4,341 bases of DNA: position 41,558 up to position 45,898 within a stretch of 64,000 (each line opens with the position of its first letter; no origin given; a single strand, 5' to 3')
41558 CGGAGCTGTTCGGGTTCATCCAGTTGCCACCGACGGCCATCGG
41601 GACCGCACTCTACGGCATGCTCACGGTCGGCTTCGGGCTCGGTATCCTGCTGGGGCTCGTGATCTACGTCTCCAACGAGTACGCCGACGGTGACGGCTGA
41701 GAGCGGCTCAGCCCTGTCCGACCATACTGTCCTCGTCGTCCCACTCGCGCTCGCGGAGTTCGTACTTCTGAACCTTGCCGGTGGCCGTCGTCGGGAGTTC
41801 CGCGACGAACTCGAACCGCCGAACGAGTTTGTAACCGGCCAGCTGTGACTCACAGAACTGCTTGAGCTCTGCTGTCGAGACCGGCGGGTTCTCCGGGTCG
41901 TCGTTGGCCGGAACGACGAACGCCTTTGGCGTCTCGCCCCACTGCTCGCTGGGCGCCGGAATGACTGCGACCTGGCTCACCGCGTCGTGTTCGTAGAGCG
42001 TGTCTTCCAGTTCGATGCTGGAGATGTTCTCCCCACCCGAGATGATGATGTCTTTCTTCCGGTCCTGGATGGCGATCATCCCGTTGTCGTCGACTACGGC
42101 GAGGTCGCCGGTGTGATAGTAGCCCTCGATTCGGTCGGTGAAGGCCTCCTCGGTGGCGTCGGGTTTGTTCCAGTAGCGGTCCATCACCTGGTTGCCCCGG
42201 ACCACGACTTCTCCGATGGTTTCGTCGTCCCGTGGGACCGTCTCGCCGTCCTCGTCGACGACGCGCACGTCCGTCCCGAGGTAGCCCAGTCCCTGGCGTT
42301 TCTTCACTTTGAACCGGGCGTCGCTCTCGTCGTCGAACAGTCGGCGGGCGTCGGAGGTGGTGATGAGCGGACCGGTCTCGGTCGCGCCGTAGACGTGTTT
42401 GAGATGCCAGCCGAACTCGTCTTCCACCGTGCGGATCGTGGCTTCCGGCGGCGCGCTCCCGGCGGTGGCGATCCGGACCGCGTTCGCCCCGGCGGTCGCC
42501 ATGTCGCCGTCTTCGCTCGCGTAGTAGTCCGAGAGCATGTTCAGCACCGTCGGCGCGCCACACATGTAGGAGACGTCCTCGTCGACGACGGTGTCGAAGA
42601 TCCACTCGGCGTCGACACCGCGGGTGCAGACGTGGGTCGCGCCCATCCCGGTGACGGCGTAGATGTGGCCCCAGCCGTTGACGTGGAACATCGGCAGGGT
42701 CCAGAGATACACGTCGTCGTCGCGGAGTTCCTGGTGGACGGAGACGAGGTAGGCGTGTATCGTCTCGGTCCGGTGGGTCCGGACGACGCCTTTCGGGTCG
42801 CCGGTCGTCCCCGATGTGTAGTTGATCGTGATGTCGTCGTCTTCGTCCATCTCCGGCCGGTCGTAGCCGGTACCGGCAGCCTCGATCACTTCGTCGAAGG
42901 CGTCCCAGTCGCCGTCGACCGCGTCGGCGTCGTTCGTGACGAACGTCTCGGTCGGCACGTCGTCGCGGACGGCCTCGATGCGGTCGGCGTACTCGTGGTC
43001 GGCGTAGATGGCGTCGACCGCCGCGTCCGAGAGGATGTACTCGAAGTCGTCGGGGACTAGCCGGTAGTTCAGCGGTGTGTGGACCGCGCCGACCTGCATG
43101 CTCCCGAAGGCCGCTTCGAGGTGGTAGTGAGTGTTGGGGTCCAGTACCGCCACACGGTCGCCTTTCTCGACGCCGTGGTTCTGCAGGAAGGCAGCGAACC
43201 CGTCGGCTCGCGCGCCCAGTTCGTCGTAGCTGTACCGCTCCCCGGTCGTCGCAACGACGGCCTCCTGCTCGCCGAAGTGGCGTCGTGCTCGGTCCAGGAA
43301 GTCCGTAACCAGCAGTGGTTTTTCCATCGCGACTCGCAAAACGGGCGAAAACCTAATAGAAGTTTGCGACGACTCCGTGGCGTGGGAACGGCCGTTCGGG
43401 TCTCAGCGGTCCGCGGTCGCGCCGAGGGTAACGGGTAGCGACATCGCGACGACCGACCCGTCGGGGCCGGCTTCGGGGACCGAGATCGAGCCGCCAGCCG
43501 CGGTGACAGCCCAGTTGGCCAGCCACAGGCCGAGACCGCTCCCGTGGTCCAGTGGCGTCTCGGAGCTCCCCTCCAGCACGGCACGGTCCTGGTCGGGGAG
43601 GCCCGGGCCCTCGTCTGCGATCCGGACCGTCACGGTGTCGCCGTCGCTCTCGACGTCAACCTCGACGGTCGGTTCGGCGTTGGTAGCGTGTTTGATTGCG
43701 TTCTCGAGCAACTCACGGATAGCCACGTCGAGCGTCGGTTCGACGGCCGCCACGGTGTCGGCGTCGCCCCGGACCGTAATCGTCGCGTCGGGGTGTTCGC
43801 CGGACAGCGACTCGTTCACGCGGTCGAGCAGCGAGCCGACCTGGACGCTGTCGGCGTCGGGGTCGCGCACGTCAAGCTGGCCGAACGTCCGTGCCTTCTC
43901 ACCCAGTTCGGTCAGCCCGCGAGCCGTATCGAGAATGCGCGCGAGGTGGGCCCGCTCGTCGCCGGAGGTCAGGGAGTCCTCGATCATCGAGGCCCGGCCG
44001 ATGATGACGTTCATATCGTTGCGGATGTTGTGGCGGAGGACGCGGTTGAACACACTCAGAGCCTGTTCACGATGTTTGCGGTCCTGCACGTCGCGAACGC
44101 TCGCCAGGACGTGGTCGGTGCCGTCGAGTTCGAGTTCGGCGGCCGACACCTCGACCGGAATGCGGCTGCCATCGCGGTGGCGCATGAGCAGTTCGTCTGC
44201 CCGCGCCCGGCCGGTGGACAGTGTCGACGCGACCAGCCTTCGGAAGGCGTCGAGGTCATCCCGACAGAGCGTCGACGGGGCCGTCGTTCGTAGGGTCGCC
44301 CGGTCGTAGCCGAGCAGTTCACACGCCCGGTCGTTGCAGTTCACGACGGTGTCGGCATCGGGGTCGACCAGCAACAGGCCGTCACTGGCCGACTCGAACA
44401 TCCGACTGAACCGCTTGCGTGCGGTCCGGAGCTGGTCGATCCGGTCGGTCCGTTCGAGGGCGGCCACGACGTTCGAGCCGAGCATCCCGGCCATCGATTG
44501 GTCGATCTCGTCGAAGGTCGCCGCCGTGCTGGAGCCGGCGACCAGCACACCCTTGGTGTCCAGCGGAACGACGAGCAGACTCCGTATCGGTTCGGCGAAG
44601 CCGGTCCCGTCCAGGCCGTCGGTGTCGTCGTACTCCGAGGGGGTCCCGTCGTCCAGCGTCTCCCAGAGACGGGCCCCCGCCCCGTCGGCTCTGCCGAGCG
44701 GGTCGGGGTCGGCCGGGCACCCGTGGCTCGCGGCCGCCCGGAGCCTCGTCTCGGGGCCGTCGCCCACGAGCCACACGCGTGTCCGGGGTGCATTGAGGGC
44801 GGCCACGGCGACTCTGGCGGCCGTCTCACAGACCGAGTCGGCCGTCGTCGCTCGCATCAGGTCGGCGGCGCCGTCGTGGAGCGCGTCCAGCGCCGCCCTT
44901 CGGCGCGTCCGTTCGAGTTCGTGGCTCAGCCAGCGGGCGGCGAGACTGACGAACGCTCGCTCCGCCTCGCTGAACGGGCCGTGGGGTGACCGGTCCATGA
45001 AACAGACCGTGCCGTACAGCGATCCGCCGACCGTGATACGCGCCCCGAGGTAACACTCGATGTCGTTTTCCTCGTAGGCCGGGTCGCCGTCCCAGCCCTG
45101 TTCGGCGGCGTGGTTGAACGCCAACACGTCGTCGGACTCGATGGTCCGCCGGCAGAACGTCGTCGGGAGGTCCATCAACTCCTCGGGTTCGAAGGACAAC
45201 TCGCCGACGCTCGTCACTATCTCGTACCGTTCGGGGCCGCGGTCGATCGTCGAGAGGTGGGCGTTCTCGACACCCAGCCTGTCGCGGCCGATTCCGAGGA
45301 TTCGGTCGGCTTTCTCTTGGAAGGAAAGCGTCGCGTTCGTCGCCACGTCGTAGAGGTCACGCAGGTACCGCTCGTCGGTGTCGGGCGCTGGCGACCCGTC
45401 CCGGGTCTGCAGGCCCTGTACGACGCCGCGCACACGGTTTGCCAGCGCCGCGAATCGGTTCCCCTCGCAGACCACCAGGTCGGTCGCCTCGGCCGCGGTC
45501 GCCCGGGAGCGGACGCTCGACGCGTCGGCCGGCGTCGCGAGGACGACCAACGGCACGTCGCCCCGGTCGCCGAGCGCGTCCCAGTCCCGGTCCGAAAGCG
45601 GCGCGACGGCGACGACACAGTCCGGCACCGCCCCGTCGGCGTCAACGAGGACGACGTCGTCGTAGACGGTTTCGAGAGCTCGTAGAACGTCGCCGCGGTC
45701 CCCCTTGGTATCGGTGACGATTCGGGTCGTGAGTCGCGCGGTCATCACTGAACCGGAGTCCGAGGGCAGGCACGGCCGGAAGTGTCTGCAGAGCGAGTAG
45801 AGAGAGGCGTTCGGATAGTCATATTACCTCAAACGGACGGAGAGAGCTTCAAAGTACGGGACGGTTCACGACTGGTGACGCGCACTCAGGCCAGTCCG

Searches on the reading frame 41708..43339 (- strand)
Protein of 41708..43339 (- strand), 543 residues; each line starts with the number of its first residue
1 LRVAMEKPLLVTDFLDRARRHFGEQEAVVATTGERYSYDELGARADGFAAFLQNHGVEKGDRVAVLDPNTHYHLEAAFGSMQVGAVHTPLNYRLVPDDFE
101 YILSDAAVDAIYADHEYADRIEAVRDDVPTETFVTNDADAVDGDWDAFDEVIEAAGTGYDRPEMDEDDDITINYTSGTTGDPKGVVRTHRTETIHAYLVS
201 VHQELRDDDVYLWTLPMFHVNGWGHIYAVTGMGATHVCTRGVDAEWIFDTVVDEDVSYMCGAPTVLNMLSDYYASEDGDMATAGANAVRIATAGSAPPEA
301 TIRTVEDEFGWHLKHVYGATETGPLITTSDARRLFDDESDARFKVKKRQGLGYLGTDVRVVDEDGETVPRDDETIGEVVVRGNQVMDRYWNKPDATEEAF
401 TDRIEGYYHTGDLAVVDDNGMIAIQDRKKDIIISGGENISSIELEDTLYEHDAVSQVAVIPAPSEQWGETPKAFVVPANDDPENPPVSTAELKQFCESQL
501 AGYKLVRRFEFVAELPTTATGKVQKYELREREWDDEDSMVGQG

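Call 7: search_protein_families(library=pfam, proteins=[window:41708-43339:-], max_evalue=0.00001)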
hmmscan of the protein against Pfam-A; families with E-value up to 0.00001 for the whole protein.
window:41708-43339:- (543 aa): 2 families
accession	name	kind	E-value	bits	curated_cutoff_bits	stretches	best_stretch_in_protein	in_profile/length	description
PF00501.34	AMP-binding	-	2.3e-80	270.7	29.9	1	17-390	3-384/384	AMP-binding enzyme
PF13193.12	AMP-binding_C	-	6e-19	69.2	24.5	1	443-522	1-76/76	AMP-binding enzyme C-terminal domain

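Call 46: search_protein_families(library=ncbifam, proteins=[window:41708-43339:-], max_evalue=1e-10)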
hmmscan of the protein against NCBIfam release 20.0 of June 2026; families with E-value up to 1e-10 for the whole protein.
window:41708-43339:- (543 aa): 103 families (the best 25 are shown)
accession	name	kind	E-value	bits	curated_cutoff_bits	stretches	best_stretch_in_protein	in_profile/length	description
NF004837.0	PRK06187.1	subfamily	1.1e-147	492.5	476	1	4-537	3-527/531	long-chain-fatty-acid--CoA ligase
NF006020.0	PRK08162.1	subfamily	2.5e-141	471.7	677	1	8-532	18-538/545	acyl-CoA synthetase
NF005426.0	PRK07008.1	equivalog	1.5e-102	343.9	822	1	4-531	9-534/545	3-(methylthio)propionyl-CoA ligase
NF006182.0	PRK08316.1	subfamily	7.6e-101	338.2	663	1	10-531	12-516/523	fatty acyl-CoA synthetase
NF004674.0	PRK06018.1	subfamily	3.7e-96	323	766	1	6-531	7-533/544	long-chain-fatty-acid--CoA ligase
NF005801.1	PRK07656.1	equivalog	1.1e-88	298.1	657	1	13-529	5-500/500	FadD3 family acyl-CoA ligase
NF052269.1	Staph_lig_FadD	equivalog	6.8e-83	278.7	650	1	13-530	4-491/499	long-chain-fatty-acid--CoA ligase FadD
NF009233.0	PRK12583.1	subfamily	2.4e-82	277.1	832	2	162-532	196-550/558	fatty acid CoA ligase family protein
NF005307.0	PRK06839.1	equivalog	4.3e-81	273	748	1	27-531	19-492/496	o-succinylbenzoate--CoA ligase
NF006181.0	PRK08314.1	subfamily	2.3e-79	267.1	705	2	160-536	197-558/563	long-chain-fatty-acid--CoA ligase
NF004808.0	PRK06155.1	equivalog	2.6e-78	263.6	722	1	12-532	24-522/542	ATP-dependent acyl-CoA ligase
NF005676.0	PRK07470.1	equivalog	4e-76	256.7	774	1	11-531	22-528/544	acyl-CoA synthetase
NF005857.1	PRK07786.1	exception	2.9e-75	253.7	733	1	27-531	26-511/513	fatty-acid--CoA ligase FadD5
NF004114.0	PRK05605.1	equivalog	8.3e-74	248.9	766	2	152-531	206-568/575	long-chain-fatty-acid--CoA ligase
NF005702.0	PRK07514.1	subfamily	9.8e-74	248.5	558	1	23-531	17-499/506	malonyl-CoA synthase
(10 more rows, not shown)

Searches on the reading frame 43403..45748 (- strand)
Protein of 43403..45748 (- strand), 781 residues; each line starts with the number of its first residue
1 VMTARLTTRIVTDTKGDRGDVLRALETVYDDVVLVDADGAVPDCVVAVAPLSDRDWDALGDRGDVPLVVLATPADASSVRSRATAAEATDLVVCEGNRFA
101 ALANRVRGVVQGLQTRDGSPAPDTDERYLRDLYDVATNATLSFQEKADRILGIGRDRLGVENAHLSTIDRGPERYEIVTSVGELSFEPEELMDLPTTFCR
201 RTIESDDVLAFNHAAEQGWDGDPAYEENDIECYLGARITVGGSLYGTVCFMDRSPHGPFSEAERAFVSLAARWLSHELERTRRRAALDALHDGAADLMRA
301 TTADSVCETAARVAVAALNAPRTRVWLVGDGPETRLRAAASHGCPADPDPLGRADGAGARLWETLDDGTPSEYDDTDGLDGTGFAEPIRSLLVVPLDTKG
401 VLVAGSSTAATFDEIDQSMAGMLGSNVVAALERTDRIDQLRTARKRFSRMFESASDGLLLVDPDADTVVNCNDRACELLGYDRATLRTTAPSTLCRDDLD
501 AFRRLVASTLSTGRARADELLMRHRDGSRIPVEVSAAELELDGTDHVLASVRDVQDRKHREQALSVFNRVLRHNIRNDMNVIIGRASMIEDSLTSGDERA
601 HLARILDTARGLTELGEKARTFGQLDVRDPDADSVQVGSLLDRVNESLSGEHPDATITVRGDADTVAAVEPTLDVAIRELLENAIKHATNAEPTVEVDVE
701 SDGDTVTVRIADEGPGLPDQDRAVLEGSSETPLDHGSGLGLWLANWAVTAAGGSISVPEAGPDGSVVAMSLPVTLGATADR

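Call 7: search_protein_families(library=pfam, proteins=[window:43403-45748:-], max_evalue=0.00001)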
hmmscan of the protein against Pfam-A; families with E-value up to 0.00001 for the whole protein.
window:43403-45748:- (781 aa): 10 families
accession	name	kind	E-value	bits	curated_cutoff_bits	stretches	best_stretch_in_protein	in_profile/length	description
PF02518.31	HATPase_c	-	1.5e-16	61.2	26.4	1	670-774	3-110/111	Histidine kinase-, DNA gyrase B-, and HSP90-like ATPase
PF01590.32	GAF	-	2.8e-13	51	22.4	1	147-277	6-132/133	GAF domain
PF13185.12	GAF_2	-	1.4e-11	45.1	28.6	0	301-432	2-136/136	GAF domain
PF13426.13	PAS_9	-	2.3e-11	44.3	27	1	456-555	2-102/103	PAS domain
PF13581.12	HATPase_c_2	-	6.7e-11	42.7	27.4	1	672-751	31-112/127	Histidine kinase-like ATPase domain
PF13188.13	PAS_8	-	1.8e-09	37.6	21.8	1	446-490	2-38/65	PAS domain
PF13492.12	GAF_3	-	7.5e-08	33.3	27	0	304-433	3-129/129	GAF domain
PF00989.32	PAS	-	9.4e-07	29.3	22.6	1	446-554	2-113/113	PAS fold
PF00512.31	HisKA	-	8.1e-06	26.2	26.9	0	565-625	3-63/66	His Kinase A (phospho-acceptor) domain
PF08448.16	PAS_4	-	9.2e-06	26.3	23.1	1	451-558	1-109/110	PAS fold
